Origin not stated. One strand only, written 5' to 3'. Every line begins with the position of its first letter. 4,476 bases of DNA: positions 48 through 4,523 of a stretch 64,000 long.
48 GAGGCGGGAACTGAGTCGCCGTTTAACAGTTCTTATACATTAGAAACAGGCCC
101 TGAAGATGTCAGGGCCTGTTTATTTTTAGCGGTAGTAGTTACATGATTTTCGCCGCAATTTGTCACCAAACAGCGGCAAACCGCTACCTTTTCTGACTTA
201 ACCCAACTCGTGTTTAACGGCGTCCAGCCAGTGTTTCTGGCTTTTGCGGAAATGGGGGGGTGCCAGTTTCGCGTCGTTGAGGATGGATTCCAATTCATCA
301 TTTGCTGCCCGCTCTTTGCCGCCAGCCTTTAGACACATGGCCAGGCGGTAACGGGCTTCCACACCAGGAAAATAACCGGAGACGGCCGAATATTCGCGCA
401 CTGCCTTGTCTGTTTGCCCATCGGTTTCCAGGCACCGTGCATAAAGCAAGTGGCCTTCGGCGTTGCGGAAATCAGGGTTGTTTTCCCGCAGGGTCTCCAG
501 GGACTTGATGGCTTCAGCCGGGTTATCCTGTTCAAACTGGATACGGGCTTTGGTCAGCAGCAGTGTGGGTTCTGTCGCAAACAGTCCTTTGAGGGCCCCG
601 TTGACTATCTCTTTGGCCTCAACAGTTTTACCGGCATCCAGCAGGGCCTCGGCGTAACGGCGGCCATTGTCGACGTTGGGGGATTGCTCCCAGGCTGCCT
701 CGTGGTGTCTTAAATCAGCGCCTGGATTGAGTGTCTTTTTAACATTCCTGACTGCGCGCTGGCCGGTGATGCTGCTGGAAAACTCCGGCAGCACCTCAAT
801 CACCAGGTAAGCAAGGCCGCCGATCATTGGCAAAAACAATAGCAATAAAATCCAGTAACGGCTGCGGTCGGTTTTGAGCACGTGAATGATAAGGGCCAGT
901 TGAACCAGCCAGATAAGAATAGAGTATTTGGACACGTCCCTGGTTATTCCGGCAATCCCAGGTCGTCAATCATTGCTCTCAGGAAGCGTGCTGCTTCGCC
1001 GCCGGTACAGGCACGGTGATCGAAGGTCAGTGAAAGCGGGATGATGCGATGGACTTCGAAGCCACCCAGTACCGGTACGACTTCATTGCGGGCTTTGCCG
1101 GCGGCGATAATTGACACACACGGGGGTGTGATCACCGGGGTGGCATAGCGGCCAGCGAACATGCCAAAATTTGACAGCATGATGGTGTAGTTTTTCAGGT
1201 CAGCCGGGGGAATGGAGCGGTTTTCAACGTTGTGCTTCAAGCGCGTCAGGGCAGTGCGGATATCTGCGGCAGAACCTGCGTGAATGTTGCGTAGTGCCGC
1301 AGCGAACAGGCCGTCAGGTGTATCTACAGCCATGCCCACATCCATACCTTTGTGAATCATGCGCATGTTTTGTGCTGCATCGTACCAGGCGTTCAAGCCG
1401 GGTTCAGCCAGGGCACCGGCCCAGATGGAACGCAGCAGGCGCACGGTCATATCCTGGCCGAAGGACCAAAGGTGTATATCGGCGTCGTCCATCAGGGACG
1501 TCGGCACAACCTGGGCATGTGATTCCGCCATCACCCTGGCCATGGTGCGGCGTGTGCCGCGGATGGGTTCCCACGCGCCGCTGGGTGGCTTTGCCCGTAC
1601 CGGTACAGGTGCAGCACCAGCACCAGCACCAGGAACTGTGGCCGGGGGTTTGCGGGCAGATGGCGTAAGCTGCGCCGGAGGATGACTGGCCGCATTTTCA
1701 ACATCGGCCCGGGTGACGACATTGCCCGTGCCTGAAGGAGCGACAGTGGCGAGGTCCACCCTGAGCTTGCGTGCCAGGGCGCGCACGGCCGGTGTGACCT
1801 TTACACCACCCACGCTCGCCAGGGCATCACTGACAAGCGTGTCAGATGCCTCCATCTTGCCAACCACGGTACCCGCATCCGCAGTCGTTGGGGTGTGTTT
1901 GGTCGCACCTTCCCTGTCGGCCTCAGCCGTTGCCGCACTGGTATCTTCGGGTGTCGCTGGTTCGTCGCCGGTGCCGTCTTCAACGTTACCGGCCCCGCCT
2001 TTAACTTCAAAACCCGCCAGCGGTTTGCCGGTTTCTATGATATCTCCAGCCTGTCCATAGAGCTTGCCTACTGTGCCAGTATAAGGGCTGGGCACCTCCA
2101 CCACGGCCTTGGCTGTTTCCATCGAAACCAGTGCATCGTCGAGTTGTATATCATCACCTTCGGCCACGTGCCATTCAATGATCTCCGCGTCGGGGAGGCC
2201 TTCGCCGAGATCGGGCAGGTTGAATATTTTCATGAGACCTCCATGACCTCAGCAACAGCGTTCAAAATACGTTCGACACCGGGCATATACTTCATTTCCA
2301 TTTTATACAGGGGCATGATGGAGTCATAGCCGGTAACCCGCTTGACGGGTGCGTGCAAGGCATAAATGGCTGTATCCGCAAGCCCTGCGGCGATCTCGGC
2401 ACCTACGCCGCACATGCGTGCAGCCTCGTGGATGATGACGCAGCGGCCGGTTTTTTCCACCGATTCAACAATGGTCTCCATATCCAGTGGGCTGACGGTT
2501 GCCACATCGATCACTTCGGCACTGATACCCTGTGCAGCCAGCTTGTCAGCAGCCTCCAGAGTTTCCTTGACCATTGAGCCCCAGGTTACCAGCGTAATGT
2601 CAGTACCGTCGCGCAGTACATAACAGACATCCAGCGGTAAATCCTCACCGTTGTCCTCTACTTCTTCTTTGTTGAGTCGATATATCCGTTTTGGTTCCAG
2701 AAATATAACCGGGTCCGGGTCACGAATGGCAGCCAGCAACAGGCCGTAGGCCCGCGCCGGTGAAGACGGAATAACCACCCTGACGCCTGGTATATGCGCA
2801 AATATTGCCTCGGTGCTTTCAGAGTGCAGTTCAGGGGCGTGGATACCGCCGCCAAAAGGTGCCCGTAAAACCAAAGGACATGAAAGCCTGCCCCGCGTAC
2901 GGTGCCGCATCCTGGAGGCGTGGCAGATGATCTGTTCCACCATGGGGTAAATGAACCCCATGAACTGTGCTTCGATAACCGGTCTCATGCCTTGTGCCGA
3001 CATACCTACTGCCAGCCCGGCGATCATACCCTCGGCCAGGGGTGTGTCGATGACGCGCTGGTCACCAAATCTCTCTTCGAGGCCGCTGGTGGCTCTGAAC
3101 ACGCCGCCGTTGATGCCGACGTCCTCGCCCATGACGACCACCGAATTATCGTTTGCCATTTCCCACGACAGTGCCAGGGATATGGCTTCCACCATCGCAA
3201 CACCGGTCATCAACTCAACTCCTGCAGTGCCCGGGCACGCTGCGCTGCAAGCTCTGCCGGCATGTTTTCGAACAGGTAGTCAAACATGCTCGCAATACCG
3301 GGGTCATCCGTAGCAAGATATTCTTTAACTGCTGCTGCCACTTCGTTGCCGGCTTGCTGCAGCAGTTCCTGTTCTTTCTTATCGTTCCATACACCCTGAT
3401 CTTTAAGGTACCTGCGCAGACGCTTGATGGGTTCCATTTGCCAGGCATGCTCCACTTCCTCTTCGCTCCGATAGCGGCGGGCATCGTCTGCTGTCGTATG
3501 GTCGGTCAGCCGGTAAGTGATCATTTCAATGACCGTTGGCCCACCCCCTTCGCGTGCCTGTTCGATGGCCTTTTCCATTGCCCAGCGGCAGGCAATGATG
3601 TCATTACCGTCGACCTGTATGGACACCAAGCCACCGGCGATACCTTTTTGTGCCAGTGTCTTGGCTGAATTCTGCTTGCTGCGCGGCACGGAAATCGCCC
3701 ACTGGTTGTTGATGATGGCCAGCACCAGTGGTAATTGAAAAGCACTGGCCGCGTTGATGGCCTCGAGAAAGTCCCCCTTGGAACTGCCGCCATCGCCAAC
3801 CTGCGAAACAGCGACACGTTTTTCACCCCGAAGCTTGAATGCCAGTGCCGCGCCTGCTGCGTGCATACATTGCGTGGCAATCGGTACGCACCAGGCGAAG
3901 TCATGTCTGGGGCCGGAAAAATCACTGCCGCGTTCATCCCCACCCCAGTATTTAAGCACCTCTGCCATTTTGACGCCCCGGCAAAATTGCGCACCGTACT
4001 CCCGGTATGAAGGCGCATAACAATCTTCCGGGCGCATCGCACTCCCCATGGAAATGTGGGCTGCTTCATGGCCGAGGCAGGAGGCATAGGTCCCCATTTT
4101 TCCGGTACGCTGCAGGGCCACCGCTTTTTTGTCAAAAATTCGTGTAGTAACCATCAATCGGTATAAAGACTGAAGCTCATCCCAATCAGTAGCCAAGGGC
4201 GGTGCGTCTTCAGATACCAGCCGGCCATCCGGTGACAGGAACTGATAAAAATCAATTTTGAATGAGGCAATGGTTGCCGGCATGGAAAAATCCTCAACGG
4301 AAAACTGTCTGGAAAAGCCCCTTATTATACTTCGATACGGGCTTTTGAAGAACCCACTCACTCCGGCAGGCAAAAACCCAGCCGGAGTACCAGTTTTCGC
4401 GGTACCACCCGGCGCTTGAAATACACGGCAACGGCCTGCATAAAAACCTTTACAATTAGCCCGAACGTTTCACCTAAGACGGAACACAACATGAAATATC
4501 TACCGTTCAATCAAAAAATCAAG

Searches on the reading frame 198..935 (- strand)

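Call 68: search_protein_families(library=pfam, proteins=[window:198-935:-], max_evalue=0.00001)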
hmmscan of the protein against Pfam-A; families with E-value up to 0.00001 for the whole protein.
window:198-935:- (245 aa): 5 families
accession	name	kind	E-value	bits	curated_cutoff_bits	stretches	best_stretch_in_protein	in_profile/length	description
PF14559.12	TPR_19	-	1.1e-14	55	25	1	134-186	2-52/68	Tetratricopeptide repeat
PF13174.12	TPR_6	-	3.7e-11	43.3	26.3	0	126-155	3-32/33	Tetratricopeptide repeat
PF13428.12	TPR_14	-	5.1e-09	36.4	23.5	0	92-131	5-43/44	Tetratricopeptide repeat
PF13432.12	TPR_16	-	1.4e-07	32.3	32.7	0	127-182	1-54/65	Tetratricopeptide repeat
PF07719.23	TPR_2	-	9.4e-06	25.8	27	0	125-155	3-33/34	Tetratricopeptide repeat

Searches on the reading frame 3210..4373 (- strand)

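Call 68: search_protein_families(library=pfam, proteins=[window:3210-4373:-], max_evalue=0.00001)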
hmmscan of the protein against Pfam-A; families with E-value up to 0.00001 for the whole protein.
window:3210-4373:- (387 aa): 2 families
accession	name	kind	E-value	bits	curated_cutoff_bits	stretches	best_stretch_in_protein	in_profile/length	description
PF00676.26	E1_dh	-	1.9e-76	257.3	22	1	71-351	1-290/300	Dehydrogenase E1 component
PF13292.11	DXP_synthase_N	-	7.5e-06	25.8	21.2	0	166-228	114-176/274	1-deoxy-D-xylulose-5-phosphate synthase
